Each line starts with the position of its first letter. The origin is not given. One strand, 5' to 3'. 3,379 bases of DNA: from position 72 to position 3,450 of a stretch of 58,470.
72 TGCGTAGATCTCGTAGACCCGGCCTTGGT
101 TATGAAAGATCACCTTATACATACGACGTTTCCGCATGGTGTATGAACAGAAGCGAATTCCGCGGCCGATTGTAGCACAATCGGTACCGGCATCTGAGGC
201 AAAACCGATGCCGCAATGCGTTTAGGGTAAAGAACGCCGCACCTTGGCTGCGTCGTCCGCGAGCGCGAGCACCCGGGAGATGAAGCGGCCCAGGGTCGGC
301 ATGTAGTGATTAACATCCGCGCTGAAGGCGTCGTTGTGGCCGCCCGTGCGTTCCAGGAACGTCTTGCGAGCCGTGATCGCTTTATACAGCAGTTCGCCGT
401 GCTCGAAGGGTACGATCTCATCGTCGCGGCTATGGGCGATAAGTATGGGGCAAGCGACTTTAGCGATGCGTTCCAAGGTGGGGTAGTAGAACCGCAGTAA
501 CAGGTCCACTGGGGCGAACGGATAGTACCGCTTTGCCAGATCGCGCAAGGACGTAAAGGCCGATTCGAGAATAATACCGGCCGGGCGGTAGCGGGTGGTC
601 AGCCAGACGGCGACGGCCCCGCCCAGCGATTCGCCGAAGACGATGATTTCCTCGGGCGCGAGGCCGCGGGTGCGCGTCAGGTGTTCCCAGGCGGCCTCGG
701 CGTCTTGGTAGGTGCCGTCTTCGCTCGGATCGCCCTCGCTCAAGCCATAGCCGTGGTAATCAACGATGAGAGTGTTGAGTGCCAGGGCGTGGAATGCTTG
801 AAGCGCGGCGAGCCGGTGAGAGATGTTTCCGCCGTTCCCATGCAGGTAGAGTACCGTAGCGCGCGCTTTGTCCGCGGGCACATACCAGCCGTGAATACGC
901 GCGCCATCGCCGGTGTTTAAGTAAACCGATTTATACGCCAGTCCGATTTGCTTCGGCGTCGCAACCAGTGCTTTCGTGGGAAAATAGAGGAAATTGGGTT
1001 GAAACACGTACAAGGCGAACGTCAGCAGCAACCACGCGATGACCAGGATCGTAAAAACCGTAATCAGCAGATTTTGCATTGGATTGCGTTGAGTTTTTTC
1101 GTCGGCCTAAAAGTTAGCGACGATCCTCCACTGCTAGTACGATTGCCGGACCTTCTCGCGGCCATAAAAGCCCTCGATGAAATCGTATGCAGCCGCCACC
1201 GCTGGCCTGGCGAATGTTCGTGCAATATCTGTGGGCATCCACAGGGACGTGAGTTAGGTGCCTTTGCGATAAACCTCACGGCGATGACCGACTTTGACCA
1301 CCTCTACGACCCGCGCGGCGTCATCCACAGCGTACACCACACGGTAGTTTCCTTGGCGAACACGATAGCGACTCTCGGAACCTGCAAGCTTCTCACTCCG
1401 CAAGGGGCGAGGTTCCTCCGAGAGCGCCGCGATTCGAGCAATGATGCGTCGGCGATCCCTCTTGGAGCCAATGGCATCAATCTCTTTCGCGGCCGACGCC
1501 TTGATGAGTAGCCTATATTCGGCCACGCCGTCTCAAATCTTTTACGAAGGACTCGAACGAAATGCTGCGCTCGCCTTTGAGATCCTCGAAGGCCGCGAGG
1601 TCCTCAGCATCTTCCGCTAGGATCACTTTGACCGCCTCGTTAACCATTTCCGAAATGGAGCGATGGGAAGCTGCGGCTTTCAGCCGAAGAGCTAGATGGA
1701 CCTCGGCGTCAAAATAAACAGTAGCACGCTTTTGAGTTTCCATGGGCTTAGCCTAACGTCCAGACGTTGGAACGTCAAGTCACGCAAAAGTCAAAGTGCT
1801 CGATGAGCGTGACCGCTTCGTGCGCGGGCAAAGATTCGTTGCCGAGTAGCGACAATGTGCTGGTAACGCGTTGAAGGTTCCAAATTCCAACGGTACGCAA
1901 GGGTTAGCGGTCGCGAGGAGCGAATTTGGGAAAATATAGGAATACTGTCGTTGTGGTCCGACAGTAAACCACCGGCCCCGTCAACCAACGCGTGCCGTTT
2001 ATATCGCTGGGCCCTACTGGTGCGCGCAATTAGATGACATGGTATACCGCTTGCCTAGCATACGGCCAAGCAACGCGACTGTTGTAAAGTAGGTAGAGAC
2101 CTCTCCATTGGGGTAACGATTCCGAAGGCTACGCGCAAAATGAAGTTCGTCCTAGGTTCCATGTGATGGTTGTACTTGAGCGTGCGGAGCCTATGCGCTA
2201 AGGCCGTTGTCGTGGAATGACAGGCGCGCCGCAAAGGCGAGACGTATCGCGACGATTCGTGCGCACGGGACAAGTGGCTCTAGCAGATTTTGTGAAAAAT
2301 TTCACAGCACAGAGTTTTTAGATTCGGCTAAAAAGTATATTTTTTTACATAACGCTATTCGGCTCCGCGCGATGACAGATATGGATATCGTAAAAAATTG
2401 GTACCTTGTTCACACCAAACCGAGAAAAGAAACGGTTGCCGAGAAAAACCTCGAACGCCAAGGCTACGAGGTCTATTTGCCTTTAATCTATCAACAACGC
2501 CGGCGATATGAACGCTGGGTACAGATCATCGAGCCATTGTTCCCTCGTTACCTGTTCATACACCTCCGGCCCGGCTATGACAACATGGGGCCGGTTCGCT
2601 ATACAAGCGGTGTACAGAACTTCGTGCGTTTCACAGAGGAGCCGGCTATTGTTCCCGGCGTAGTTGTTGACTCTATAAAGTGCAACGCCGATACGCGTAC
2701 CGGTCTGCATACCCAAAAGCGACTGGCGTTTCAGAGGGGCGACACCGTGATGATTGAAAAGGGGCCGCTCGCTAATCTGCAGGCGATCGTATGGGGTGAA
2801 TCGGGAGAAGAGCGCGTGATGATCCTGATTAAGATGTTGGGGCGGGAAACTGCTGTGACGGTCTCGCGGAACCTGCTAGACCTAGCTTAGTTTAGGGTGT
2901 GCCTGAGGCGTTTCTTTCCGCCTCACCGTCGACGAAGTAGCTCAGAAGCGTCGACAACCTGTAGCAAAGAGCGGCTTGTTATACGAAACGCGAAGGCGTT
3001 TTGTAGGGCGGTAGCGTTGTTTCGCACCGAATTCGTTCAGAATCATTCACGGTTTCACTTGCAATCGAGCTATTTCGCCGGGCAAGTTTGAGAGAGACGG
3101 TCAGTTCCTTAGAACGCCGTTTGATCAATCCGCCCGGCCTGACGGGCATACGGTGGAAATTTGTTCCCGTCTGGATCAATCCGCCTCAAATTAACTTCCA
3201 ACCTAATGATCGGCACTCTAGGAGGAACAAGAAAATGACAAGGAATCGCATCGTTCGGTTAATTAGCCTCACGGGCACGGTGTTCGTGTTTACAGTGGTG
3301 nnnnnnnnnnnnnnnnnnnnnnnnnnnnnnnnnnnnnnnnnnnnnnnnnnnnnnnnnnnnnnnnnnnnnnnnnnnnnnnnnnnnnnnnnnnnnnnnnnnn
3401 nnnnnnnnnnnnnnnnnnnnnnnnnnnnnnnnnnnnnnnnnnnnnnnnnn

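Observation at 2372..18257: Candidate RfaH-driven exoprotein system encoded next to, not inside, the sugar-biosynthesis genes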

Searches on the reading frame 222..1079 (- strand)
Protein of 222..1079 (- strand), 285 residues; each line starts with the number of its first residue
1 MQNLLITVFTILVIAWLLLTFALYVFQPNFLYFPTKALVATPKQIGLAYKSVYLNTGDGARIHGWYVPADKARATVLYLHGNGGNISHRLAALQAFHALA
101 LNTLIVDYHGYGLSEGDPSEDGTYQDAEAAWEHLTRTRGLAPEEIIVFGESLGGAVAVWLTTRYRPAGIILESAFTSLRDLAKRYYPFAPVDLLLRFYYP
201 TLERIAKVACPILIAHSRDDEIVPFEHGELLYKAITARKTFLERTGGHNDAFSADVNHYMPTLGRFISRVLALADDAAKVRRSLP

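Call 35: search_protein_families(library=pfam, proteins=[window:222-1079:-], max_evalue=0.01)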
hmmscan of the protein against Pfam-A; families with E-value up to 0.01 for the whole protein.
window:222-1079:- (285 aa): 9 families
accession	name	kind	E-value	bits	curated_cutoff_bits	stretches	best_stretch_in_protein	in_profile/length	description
PF12146.15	Hydrolase_4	-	1.1e-15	58.1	27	1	71-182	2-117/239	Serine aminopeptidase, S33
PF00561.26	Abhydrolase_1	-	7.5e-09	36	25.8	1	75-166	2-91/245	alpha/beta hydrolase fold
PF12697.13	Abhydrolase_6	-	7.2e-08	33.8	26.3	1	76-182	1-101/217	Alpha/beta hydrolase family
PF00326.27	Peptidase_S9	-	9.6e-07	28.9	22.6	1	121-238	42-173/213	Prolyl oligopeptidase family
PF02230.22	Abhydrolase_2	-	9.9e-07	29.3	23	0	208-238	155-185/217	Phospholipase/Carboxylesterase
PF01738.24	DLH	-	0.00038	20.5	21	1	123-239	77-173/217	Dienelactone hydrolase family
PF07859.19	Abhydrolase_3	-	0.00066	19.9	25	1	122-170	47-104/210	alpha/beta hydrolase fold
PF05728.18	UPF0227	-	0.003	17.9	21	0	141-182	57-98/187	Uncharacterised protein family (UPF0227)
PF20434.5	BD-FAE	-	0.0039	17.2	26.8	0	205-234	185-214/215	BD-FAE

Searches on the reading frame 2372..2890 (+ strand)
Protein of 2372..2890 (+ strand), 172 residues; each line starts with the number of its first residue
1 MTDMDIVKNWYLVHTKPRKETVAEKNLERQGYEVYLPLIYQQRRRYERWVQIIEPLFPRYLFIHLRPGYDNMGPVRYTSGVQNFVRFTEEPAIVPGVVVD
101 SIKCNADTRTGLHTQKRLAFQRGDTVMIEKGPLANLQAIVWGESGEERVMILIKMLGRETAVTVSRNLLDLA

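Call 4: search_protein_families(library=pfam, proteins=[window:2372-2890:+], max_evalue=0.01)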
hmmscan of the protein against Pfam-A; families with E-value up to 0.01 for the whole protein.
window:2372-2890:+ (172 aa): 1 family
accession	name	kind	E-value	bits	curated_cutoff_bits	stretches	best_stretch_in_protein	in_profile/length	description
PF02357.24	NusG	-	3e-20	73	22.2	1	8-102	1-92/93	Transcription termination factor nusG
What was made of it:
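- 2372..2890 (+): rfaH, a NusG paralogue and operon-specific antiterminator. Pfam NusG 3e-20 (call 4).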

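Call 8: search_protein_families(library=ncbifam, proteins=[window:2372-2890:+], max_evalue=0.001)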
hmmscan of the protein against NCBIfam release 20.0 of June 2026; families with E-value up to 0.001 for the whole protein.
window:2372-2890:+ (172 aa): 6 families
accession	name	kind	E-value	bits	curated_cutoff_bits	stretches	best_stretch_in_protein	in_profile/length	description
TIGR01955.1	RfaH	equivalog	3.7e-44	150.5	144.5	1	10-166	1-155/159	transcription/translation regulatory transformer protein RfaH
NF006534.0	PRK09014.1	equivalog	2.7e-33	115.1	124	1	8-165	2-155/162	transcription/translation regulatory transformer protein RfaH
NF033644.1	antiterm_UpxY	subfamily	7.3e-26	91.1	100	1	10-168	1-163/164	UpxY family transcription antiterminator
TIGR00922.1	nusG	equivalog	2.6e-13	50.2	135.7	1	10-164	1-164/172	transcription termination/antitermination protein NusG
NF033641.1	antiterm_LoaP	exception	2.7e-10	40.6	125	1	10-168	1-163/166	antiterminator LoaP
TIGR01956.2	NusG_myco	equivalog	1.7e-05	24.6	150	0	110-167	176-234/239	transcription termination/antitermination protein NusG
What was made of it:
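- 2372..2890 (+): NCBIfam TIGR01955 RfaH equivalog scores 150.5 bits against a cut-off of 144.5 (call 8).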

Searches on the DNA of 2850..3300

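Call 88: search_rna_families(source=window, start=2850, end=3300, threshold=evalue, max_evalue=1, show_alignments=2)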
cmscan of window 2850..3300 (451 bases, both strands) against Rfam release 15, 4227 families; matches with E-value up to 1: 1.
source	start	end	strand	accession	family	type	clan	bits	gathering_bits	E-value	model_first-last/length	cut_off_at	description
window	2994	3018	+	RF01707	JUMPstart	Cis-reg;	-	18.6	35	0.17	1-38/38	no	JUMPstart RNA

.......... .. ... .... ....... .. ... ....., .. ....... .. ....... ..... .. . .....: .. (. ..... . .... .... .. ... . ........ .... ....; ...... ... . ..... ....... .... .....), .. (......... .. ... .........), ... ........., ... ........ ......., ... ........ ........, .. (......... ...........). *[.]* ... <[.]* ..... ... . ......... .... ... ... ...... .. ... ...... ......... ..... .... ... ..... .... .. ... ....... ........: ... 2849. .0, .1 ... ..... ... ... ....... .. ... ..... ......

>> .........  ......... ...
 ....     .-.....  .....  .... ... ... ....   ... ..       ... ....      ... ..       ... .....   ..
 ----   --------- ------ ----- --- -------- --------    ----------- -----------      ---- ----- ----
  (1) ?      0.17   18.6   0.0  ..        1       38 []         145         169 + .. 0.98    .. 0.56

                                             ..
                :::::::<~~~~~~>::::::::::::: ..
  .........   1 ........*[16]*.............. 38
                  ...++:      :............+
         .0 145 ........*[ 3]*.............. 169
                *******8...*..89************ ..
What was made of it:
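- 2994..3018 (+): ops-like / JUMPstart-like element. The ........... core is at 3007-3017, in the 344-nt leader of giant 1. The Rfam JUMPstart model scores only 18.6 bits against a gathering score of 35 (call 88).
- On RfaH (ops-dependent NusG paralogue): The full JUMPstart covariance model scores below its gathering score (call 88).
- Tried and rejected: The Rfam JUMPstart model scores only 18.6 bits on the ops region, so the full JUMPstart hairpin is not claimed (call 88).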
